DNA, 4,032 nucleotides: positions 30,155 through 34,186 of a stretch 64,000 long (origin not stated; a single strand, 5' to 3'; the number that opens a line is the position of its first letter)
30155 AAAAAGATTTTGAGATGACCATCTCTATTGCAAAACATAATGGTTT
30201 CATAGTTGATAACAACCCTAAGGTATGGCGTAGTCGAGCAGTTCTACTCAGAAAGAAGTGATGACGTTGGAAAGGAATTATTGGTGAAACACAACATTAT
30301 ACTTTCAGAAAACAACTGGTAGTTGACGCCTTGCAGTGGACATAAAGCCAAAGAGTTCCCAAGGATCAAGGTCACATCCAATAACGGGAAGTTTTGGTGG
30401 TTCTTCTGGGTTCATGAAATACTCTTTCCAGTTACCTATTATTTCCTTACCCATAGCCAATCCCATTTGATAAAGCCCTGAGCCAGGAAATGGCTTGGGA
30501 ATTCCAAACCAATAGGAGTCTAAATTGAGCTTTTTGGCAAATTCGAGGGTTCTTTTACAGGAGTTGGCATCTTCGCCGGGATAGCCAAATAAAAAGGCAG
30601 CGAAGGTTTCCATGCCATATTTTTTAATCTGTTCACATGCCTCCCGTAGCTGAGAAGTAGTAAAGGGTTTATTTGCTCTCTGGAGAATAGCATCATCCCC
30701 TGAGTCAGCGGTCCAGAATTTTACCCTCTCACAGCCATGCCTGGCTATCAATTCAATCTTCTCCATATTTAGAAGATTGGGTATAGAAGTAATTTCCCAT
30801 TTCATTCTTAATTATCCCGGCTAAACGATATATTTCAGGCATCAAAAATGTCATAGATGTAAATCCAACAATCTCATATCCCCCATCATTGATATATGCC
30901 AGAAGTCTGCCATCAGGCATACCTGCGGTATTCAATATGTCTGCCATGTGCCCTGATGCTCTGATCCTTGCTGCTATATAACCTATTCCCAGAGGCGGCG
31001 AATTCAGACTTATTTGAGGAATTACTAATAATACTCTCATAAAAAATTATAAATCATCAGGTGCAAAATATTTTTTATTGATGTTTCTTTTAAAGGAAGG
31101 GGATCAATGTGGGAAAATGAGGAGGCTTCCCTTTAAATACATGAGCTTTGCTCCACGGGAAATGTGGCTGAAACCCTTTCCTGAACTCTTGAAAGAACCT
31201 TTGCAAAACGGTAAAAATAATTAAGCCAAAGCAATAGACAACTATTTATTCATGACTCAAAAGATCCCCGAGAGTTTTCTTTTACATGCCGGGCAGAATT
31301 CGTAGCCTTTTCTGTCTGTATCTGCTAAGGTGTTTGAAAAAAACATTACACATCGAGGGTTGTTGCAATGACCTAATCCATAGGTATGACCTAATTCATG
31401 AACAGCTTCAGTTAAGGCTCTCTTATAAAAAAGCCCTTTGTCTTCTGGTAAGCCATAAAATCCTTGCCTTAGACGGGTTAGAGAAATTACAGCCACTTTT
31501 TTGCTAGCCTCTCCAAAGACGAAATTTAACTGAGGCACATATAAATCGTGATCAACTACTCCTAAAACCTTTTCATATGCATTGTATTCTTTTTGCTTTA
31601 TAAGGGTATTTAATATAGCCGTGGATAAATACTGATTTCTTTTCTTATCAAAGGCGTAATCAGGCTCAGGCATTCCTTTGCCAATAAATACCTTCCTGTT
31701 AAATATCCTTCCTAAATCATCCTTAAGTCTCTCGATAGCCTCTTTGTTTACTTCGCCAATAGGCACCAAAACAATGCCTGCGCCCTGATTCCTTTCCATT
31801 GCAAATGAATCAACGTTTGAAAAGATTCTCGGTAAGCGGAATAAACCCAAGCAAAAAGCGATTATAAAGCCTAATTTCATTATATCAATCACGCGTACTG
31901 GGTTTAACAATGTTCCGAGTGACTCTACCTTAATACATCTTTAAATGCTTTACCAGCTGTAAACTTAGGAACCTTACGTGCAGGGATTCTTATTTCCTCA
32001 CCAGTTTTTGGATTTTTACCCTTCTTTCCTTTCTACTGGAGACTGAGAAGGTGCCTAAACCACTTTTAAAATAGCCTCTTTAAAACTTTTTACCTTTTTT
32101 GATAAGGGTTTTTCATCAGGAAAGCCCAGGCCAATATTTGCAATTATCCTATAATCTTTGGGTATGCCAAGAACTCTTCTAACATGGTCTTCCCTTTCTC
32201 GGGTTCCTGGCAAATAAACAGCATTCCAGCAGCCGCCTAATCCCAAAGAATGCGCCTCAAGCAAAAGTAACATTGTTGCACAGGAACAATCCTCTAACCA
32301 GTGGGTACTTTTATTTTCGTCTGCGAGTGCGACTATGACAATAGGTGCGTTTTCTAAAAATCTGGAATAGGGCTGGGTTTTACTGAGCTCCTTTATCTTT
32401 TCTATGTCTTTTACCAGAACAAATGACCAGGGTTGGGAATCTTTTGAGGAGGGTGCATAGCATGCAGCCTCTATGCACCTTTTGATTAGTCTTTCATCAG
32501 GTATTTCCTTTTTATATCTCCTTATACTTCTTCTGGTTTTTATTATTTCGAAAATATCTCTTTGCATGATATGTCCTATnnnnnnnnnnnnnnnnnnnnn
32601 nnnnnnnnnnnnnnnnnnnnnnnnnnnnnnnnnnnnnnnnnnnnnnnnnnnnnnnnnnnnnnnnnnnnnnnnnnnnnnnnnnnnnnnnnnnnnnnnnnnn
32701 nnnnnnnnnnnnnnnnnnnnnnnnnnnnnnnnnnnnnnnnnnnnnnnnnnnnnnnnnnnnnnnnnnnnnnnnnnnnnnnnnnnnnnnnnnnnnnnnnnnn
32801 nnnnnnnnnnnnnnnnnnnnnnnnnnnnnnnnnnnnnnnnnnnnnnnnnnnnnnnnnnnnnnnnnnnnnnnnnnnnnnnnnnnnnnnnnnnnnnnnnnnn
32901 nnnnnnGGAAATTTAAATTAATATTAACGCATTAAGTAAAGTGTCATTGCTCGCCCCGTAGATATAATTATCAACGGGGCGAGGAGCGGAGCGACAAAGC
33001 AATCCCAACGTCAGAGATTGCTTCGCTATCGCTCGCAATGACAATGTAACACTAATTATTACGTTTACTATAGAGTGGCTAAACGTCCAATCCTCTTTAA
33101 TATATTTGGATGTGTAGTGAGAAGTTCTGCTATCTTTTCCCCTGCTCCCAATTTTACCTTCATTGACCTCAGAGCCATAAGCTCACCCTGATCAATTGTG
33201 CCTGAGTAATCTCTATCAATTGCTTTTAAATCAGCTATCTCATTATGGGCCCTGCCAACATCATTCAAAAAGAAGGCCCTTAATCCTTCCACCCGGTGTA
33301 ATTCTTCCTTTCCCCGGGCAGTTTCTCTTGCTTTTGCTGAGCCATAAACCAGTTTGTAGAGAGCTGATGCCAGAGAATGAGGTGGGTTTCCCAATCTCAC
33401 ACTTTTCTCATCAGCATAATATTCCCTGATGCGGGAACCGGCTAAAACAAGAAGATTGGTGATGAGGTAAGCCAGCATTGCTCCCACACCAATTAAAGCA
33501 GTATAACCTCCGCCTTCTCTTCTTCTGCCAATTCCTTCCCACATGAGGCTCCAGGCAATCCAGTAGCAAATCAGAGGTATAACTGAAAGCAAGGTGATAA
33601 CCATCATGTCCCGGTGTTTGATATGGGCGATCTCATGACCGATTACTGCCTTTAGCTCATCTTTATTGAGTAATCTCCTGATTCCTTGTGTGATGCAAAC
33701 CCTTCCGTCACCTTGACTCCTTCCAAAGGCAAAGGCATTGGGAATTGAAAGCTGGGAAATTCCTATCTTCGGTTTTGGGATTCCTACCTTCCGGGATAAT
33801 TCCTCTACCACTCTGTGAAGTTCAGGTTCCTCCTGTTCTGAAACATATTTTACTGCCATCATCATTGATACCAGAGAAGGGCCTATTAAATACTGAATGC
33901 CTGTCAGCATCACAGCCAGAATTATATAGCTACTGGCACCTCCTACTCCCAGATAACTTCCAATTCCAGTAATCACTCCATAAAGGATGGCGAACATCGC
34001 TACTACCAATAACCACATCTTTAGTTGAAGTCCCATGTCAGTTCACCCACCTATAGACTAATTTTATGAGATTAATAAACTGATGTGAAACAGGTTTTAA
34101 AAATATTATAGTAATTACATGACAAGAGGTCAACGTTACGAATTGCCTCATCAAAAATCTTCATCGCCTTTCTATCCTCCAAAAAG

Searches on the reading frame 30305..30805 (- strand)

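Call 88: search_protein_families(library=pfam, proteins=[window:30305-30805:-], max_evalue=0.00001)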
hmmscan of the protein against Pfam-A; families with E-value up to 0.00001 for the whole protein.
window:30305-30805:- (166 aa): 1 family
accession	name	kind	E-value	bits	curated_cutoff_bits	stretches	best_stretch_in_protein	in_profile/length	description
PF04055.27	Radical_SAM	-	4.4e-06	27.4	29.5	1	4-90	81-166/166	Radical SAM superfamily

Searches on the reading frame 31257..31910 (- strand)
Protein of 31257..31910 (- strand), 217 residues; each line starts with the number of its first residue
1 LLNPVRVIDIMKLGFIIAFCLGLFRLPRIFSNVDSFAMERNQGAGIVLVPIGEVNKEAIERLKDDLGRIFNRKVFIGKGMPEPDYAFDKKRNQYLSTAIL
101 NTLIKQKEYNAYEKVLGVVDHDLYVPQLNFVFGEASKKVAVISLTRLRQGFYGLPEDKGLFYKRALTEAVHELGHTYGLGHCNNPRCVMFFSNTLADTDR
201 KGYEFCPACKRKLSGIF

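Call 89: search_protein_families(library=pfam, proteins=[window:31257-31910:-], max_evalue=0.00001)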
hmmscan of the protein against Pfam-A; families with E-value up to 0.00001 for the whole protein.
window:31257-31910:- (217 aa): 1 family
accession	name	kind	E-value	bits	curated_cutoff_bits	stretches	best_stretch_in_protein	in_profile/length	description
PF07998.17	Peptidase_M54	-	1.6e-28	100.5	24.4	1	85-213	59-192/194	Peptidase family M54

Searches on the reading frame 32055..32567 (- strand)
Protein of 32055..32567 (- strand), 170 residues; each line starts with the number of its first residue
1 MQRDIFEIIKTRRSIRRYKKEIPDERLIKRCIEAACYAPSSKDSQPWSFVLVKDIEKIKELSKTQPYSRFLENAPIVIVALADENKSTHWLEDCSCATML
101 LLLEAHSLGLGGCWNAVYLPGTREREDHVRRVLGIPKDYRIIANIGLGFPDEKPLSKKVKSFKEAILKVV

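Call 89: search_protein_families(library=pfam, proteins=[window:32055-32567:-], max_evalue=0.00001)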
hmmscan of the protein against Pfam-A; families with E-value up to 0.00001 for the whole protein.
window:32055-32567:- (170 aa): 2 families
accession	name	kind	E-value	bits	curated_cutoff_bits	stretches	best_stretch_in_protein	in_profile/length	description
PF00881.29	Nitroreductase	-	1.1e-25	91.2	23.5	2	9-62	1-54/167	Nitroreductase family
PF14512.11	TM1586_NiRdase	-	6.4e-13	49.3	27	0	26-58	158-191/215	Putative TM nitroreductase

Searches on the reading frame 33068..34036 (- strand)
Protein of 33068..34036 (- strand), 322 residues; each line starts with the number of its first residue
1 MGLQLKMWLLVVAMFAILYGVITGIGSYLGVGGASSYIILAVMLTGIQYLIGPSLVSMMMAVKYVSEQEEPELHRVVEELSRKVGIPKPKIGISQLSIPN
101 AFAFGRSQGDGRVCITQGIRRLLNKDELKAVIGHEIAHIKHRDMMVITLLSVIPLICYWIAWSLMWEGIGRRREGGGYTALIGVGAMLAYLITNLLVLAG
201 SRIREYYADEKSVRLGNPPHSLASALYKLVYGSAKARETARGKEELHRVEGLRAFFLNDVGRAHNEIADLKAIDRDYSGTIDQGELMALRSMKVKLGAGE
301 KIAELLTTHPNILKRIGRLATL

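Call 89: search_protein_families(library=pfam, proteins=[window:33068-34036:-], max_evalue=0.00001)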
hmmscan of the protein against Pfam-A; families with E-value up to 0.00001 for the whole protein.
window:33068-34036:- (322 aa): 2 families
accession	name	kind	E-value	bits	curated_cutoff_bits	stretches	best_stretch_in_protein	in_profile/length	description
PF01435.24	Peptidase_M48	-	1.3e-39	136.4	20.3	1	68-320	2-183/186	Peptidase family M48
PF05569.17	Peptidase_M56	-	1.6e-07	31.2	31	1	37-158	104-223/296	BlaR1 peptidase M56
